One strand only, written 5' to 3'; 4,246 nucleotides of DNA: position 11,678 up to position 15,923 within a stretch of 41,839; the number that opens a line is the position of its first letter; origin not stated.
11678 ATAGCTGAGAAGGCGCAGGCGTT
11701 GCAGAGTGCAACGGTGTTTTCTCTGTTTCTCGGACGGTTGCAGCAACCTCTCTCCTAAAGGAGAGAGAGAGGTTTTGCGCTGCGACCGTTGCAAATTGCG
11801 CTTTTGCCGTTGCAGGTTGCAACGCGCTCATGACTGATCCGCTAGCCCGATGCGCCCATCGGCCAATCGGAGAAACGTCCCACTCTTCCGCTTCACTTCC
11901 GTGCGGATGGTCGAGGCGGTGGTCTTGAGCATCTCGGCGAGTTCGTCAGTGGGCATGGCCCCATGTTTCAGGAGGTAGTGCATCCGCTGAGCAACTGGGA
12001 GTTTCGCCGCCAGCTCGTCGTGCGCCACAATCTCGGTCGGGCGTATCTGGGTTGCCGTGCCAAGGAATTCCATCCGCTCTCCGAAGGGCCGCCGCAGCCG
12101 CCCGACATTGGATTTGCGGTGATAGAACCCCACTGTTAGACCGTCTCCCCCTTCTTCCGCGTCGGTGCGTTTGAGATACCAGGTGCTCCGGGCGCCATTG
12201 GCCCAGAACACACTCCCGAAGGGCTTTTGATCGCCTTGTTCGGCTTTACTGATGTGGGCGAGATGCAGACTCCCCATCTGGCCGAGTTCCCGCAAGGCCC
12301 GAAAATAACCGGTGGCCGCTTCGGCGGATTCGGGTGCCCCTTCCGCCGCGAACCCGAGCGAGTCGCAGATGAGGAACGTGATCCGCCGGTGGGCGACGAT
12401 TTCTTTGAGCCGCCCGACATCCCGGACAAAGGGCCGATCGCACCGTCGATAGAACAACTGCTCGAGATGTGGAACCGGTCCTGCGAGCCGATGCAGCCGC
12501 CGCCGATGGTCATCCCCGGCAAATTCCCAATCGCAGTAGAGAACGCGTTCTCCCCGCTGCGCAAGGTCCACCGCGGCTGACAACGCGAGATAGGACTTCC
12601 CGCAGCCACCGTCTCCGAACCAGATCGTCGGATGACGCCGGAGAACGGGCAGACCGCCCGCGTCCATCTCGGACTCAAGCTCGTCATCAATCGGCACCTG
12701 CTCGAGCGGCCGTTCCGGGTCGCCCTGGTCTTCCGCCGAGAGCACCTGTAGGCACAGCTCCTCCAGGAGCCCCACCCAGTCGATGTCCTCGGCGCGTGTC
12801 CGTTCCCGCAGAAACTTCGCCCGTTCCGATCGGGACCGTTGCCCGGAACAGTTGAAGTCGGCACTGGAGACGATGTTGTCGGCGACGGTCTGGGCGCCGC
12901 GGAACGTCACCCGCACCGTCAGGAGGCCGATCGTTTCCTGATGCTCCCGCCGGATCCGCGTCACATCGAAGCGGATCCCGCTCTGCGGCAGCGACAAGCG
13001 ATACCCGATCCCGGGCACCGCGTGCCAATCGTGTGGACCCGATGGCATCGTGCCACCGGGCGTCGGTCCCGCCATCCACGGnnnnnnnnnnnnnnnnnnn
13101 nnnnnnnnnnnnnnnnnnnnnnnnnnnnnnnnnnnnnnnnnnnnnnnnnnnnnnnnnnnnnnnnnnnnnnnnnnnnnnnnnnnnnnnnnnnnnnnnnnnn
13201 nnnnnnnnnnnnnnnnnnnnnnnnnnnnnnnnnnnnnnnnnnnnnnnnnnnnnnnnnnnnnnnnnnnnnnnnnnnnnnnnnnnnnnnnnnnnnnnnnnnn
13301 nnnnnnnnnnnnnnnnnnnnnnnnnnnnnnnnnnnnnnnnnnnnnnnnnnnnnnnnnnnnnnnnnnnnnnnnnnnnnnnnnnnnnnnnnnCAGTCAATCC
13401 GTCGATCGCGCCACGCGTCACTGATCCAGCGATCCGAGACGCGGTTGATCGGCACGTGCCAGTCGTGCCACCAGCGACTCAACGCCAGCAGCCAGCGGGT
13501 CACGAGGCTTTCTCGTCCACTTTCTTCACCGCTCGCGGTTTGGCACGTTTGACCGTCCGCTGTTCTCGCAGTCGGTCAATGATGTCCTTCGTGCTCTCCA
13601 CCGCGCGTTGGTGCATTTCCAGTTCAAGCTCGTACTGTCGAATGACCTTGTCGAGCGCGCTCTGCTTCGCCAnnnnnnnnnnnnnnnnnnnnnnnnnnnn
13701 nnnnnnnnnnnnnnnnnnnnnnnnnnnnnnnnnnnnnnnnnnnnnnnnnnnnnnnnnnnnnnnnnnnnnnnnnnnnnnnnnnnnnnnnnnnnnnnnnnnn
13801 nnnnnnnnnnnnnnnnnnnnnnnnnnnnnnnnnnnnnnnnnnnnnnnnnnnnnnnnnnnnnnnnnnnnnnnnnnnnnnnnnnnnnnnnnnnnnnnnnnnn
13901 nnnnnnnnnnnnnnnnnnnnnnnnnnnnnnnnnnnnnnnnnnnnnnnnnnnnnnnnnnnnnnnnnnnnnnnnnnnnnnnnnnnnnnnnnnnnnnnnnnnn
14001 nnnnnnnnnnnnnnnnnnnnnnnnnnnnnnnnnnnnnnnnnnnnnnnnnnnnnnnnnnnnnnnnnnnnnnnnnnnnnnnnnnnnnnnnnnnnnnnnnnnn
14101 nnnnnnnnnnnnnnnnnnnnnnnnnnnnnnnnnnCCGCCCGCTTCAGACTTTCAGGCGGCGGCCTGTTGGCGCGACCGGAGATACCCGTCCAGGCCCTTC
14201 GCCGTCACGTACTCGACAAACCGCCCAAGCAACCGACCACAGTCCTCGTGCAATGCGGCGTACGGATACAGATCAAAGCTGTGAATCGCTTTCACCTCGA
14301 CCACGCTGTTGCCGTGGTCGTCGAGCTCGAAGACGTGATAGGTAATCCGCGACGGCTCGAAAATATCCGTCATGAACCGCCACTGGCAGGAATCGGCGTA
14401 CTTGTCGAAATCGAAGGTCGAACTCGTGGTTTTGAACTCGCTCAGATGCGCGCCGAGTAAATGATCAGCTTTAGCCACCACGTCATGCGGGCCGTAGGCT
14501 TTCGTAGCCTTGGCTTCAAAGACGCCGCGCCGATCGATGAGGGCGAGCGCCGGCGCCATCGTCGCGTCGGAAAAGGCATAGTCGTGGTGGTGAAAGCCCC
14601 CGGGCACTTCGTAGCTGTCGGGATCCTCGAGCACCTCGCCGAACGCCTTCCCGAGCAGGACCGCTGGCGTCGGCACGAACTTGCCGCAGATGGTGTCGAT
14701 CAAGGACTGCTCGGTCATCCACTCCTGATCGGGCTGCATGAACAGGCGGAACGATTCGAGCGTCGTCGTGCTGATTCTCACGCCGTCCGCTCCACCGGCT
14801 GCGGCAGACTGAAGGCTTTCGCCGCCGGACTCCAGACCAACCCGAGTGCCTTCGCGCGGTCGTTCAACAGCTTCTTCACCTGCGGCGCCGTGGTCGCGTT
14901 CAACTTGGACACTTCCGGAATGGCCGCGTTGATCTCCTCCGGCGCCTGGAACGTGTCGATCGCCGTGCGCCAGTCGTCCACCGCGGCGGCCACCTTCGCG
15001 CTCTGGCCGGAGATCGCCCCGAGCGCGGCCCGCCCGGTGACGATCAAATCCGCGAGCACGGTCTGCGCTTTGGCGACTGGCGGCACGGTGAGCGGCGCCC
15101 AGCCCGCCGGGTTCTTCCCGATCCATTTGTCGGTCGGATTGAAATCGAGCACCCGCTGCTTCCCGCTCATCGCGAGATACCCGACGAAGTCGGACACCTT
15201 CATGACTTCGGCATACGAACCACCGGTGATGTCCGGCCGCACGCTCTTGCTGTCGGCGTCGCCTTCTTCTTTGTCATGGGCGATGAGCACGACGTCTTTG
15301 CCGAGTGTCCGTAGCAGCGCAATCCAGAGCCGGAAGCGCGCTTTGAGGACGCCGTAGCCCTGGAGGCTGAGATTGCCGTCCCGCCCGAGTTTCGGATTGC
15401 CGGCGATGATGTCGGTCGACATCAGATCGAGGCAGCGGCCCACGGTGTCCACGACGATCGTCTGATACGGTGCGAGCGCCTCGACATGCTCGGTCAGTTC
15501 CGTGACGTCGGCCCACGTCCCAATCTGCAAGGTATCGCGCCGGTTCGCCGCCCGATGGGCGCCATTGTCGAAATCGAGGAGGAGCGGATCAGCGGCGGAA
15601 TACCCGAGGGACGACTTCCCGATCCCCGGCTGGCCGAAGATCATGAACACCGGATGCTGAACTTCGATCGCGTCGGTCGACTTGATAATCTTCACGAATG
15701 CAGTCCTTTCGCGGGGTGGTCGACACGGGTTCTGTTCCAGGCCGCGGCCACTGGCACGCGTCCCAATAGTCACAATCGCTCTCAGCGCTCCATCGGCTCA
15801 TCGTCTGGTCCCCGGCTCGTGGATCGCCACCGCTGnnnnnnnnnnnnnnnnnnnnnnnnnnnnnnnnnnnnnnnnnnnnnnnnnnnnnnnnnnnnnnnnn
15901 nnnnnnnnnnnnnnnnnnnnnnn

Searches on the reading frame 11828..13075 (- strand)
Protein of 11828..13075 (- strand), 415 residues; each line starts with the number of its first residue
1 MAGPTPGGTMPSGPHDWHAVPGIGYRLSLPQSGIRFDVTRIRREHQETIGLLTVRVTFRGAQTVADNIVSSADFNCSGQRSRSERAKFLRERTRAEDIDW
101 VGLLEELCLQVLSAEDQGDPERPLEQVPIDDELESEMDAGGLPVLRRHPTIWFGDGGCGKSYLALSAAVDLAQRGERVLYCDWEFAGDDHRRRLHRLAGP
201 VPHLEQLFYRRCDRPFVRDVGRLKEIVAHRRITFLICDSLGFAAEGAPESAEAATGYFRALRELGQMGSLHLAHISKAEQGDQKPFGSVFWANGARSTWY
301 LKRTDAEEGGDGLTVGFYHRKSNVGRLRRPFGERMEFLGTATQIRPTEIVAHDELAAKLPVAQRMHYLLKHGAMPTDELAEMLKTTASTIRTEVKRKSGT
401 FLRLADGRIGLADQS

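Call 11: search_protein_families(library=pfam, proteins=[window:11828-13075:-], max_evalue=0.01)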
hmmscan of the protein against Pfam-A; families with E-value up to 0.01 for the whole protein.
window:11828-13075:- (415 aa): 4 families
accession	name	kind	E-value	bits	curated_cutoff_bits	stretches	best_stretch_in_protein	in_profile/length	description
PF13481.12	AAA_25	-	1.6e-11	44.6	27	1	147-264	33-176/195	AAA domain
PF01656.29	CbiA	-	0.0019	18.6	25.4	1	154-186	6-38/125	CobQ/CobB/MinD/ParA nucleotide binding domain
PF08220.18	HTH_DeoR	-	0.003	17.7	21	1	365-391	6-32/57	DeoR-like helix-turn-helix domain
PF08281.18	Sigma70_r4_2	-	0.0032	17.5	25.7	1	354-396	6-49/54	Sigma-70, region 4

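Call 18: search_protein_families(library=phrogs, proteins=[window:11828-13075:-], max_evalue=0.00001)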
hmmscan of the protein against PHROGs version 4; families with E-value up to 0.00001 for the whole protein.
window:11828-13075:- (415 aa): 0 families

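Call 42: find_related_loci(query=window:11828-13075:-, collection=viral_contigs, flank=7000)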
Query window:11828-13075:- (415 aa) in viral_contigs; peptide patterns used: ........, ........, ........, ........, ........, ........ (x = any residue, [..] = any of these).
7 stretches matched a pattern; 2 encode a relative of the query (tblastn E <= 1e-3); 2 distinct loci.
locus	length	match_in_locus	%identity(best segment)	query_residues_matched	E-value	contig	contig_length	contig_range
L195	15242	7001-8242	52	4-412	4e-141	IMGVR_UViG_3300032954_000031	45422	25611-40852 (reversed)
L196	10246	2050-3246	57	4-401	5e-150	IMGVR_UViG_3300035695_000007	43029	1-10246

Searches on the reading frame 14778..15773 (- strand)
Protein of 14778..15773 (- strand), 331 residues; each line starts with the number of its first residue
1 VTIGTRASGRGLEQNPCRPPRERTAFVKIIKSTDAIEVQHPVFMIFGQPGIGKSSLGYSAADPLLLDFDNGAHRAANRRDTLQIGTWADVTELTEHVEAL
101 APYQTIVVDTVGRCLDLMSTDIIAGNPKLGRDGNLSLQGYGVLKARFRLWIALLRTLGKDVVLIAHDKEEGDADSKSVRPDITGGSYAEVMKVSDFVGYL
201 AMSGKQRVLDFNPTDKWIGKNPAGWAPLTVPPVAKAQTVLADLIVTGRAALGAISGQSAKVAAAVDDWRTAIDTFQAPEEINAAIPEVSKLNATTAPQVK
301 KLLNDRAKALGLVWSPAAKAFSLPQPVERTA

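Call 18: search_protein_families(library=phrogs, proteins=[window:14778-15773:-], max_evalue=0.00001)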
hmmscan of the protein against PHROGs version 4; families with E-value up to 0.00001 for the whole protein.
window:14778-15773:- (331 aa): 2 families
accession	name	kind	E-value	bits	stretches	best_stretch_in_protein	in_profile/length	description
phrog_124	-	DNA, RNA and nucleotide metabolism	5.8e-45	155.3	1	27-304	29-317/382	Sak4-like ssDNA annealing protein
phrog_14754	-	unknown function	5.7e-18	65.8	1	28-120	4-96/98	-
